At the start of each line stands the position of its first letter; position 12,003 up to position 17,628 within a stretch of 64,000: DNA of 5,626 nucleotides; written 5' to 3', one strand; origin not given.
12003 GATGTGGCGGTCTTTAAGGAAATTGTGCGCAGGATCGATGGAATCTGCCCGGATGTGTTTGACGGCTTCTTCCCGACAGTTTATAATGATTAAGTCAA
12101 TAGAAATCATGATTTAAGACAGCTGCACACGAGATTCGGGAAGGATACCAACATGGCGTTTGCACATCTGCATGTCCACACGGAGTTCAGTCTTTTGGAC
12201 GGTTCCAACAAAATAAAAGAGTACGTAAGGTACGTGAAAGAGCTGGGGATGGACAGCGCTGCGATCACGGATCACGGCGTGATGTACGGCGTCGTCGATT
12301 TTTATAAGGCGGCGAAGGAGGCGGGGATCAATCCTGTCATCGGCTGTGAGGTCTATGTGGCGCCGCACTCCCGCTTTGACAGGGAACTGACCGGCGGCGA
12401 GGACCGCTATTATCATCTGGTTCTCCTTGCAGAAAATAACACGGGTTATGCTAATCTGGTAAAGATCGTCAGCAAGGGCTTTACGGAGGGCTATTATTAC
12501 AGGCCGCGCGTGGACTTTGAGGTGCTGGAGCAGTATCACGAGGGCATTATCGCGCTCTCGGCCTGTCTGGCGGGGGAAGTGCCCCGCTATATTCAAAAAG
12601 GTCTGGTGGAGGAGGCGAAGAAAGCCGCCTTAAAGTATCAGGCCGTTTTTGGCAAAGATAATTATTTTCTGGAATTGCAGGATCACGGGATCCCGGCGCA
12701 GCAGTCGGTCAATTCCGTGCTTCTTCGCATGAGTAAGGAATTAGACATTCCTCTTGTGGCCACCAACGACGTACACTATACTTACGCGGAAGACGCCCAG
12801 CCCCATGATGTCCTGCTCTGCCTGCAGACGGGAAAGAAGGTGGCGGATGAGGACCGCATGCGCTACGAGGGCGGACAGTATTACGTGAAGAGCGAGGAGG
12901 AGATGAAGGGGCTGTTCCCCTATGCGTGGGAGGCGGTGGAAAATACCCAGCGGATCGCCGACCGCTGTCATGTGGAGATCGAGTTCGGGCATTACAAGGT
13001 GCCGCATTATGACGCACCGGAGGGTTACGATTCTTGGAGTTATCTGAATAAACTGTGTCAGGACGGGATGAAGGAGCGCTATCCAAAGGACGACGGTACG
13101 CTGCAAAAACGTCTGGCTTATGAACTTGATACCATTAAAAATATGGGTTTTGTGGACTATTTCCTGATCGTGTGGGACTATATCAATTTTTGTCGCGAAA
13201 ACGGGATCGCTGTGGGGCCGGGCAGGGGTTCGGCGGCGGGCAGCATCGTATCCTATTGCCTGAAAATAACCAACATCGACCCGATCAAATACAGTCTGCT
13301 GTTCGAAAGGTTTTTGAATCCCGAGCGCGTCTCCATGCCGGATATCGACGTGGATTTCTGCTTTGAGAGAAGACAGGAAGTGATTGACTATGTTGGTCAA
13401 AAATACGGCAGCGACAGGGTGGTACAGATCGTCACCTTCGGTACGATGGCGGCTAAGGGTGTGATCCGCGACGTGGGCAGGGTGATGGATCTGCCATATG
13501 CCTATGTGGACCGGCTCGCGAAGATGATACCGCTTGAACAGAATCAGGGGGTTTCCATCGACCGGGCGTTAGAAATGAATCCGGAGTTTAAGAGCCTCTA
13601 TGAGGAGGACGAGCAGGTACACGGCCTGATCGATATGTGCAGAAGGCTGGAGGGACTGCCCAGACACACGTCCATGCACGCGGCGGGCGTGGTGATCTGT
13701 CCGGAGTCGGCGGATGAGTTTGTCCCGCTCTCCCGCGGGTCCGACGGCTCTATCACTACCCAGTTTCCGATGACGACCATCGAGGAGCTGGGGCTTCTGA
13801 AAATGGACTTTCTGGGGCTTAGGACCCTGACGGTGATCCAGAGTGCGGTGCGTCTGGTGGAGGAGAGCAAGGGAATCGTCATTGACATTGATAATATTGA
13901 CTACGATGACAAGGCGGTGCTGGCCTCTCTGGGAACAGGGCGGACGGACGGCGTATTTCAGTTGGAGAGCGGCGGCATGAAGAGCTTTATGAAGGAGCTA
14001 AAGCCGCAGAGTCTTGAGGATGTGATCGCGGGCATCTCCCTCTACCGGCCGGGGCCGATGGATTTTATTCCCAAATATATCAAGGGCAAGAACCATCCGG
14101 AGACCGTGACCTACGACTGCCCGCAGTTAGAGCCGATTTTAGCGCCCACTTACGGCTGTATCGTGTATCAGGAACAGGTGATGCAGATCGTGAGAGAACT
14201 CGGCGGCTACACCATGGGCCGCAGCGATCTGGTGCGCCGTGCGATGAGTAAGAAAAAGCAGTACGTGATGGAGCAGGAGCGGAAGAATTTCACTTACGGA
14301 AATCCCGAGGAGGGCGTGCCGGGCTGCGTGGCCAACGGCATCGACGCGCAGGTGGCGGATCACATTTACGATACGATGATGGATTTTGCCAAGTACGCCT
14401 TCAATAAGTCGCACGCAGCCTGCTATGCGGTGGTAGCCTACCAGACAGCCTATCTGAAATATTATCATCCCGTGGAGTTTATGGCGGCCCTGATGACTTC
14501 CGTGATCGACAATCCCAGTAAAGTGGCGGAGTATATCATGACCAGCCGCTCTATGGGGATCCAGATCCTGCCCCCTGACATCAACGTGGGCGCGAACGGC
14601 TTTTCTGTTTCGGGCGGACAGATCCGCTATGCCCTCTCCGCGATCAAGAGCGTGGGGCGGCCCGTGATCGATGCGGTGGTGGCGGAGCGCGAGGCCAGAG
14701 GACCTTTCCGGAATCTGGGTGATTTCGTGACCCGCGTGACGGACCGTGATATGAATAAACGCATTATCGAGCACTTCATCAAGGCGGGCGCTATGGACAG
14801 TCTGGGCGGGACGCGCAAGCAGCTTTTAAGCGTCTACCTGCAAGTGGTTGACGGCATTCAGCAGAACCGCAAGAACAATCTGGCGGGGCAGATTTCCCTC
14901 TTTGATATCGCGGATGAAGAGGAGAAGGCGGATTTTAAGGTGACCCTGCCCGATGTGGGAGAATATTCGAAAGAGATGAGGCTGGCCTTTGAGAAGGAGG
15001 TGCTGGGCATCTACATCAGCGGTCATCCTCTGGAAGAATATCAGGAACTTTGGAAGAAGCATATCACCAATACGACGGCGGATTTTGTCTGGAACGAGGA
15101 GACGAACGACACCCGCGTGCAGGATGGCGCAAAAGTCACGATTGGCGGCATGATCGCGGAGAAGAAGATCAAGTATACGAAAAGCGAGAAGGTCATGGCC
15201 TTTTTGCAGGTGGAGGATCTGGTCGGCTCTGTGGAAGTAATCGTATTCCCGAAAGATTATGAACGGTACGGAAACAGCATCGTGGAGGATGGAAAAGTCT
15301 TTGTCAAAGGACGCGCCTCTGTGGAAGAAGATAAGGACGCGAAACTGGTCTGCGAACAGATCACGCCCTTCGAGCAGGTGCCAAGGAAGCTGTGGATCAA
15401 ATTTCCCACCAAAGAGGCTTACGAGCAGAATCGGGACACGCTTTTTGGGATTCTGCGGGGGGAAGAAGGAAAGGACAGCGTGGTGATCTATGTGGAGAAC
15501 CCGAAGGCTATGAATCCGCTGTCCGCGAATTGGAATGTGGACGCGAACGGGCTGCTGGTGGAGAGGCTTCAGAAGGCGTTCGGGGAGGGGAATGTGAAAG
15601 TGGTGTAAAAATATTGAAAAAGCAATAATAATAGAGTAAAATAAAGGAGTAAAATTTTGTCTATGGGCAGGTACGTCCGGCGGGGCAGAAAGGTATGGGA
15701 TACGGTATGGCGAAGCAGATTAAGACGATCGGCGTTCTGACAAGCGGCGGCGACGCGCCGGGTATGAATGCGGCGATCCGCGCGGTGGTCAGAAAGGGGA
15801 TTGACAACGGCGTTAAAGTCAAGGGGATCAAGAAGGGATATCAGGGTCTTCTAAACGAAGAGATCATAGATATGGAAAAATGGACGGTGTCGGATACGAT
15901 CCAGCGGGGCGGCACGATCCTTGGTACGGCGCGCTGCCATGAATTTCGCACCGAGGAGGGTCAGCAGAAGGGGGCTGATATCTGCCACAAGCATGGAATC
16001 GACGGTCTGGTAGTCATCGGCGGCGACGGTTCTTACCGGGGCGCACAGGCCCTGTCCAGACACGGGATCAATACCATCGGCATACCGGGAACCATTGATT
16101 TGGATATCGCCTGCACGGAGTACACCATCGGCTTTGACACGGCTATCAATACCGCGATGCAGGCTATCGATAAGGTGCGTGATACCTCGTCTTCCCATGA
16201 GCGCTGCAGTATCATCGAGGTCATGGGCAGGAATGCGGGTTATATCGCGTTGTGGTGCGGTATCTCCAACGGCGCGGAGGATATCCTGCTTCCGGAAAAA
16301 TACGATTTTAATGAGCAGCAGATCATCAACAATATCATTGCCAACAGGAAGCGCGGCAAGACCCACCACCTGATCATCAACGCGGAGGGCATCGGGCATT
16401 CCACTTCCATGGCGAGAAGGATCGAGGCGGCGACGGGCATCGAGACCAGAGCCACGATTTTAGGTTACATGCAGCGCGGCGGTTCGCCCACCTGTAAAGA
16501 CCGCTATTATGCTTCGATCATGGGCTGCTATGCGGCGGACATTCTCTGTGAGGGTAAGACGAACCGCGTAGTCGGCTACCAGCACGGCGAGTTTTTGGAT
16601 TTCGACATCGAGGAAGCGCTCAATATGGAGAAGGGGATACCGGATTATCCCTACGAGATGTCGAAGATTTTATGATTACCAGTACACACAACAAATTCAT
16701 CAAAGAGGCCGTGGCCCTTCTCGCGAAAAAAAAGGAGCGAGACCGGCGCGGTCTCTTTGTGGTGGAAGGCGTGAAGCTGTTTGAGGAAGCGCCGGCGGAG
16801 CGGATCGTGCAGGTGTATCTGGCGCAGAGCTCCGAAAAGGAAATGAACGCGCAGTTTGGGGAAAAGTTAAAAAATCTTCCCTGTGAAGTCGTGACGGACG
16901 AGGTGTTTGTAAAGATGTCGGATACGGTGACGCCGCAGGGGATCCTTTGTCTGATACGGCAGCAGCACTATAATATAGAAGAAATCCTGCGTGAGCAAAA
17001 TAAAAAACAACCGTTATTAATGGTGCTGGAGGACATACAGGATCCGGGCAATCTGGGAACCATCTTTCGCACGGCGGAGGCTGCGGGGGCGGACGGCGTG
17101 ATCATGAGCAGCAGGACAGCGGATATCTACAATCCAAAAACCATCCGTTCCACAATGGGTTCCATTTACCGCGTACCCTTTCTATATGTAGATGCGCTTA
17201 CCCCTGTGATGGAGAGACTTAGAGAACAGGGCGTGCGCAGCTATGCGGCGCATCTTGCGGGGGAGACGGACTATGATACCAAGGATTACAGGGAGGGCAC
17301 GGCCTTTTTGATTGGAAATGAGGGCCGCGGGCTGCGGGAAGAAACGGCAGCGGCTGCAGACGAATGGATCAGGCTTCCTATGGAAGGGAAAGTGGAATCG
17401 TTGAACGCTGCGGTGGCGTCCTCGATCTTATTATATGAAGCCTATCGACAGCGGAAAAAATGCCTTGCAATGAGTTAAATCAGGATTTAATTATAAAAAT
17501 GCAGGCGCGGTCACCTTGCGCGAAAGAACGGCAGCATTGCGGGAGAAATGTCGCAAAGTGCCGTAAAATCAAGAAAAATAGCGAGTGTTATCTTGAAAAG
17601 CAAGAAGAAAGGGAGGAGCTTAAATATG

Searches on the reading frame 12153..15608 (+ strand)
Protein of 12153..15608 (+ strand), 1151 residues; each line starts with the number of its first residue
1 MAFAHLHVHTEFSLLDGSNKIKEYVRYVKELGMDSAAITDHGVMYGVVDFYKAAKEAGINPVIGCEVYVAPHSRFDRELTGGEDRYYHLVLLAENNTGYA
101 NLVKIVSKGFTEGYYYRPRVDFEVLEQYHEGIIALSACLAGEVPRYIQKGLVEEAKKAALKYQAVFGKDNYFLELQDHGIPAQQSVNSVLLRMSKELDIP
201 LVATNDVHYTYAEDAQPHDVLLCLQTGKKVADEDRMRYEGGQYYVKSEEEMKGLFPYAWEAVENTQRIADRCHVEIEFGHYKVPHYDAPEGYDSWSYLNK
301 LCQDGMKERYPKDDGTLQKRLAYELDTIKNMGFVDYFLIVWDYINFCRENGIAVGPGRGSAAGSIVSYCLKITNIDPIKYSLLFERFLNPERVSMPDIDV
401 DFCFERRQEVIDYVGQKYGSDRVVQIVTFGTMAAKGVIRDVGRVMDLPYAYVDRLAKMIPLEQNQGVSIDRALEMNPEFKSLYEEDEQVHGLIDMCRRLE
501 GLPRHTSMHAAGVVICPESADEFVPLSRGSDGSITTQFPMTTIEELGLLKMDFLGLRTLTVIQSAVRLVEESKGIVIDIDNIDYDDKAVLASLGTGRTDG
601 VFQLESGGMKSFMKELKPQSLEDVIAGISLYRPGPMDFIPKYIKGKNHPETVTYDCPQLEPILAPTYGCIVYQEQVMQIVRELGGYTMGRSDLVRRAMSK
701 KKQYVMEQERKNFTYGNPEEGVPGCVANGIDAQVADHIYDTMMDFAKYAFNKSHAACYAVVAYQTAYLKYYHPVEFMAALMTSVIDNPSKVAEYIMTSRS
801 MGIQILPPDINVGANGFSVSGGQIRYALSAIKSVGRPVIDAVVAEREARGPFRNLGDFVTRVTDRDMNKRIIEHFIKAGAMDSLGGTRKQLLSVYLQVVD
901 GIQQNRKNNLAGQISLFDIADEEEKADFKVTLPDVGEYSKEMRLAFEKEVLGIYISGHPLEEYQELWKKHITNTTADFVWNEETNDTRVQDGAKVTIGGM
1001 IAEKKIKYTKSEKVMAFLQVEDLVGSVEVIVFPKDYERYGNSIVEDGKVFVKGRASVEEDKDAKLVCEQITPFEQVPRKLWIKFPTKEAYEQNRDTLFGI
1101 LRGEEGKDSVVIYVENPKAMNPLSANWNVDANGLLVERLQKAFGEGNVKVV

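Call 48: search_protein_families(library=pfam, proteins=[window:12153-15608:+], max_evalue=0.00001)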
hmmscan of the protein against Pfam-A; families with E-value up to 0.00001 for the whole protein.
window:12153-15608:+ (1151 aa): 5 families
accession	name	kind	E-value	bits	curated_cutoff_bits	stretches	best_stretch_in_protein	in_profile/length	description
PF07733.18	DNA_pol3_alpha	-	9.8e-106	353.6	23.9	1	296-555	1-260/260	Bacterial DNA polymerase III alpha NTPase domain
PF02811.25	PHP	-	1.8e-61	207.7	26.4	1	5-178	1-164/164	PHP domain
PF17657.6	DNA_pol3_finger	-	5.1e-58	195.5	22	1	558-716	1-161/166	Bacterial DNA polymerase III alpha subunit finger domain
PF14579.12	HHH_6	-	2.4e-27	95.4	25.6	1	802-891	1-90/90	Helix-hairpin-helix motif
PF01336.31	tRNA_anti-codon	-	1.8e-09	37.9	27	1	995-1072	1-74/75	OB-fold nucleic acid binding domain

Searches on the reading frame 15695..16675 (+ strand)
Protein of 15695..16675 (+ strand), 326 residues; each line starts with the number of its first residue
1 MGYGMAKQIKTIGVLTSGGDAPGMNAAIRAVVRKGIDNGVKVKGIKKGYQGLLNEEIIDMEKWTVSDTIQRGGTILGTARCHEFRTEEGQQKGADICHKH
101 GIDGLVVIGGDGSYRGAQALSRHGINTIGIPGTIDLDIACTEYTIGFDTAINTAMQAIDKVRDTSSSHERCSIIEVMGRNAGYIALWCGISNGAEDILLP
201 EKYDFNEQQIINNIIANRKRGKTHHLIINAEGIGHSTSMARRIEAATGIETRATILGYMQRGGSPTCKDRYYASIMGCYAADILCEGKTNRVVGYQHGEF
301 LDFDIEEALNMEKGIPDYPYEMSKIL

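Call 48: search_protein_families(library=pfam, proteins=[window:15695-16675:+], max_evalue=0.00001)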
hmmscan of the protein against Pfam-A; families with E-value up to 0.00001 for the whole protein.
window:15695-16675:+ (326 aa): 1 family
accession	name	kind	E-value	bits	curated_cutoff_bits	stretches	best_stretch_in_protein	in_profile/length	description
PF00365.25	PFK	-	1.5e-104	349.7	30.9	1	12-283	2-276/277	Phosphofructokinase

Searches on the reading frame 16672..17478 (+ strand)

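Call 48: search_protein_families(library=pfam, proteins=[window:16672-17478:+], max_evalue=0.00001)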
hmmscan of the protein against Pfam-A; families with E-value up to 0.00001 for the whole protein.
window:16672-17478:+ (268 aa): 3 families
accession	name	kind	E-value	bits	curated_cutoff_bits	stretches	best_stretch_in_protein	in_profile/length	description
PF00588.24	SpoU_methylase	-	7.8e-41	139.9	29.7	1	115-255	2-142/142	SpoU rRNA Methylase family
PF22435.1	MRM3-like_sub_bind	-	5.7e-14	52.7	27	1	7-92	1-83/84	MRM3-like substrate binding domain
PF08032.17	SpoU_sub_bind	-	2e-07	31.7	22.8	1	30-100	1-75/76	RNA 2'-O ribose methyltransferase substrate binding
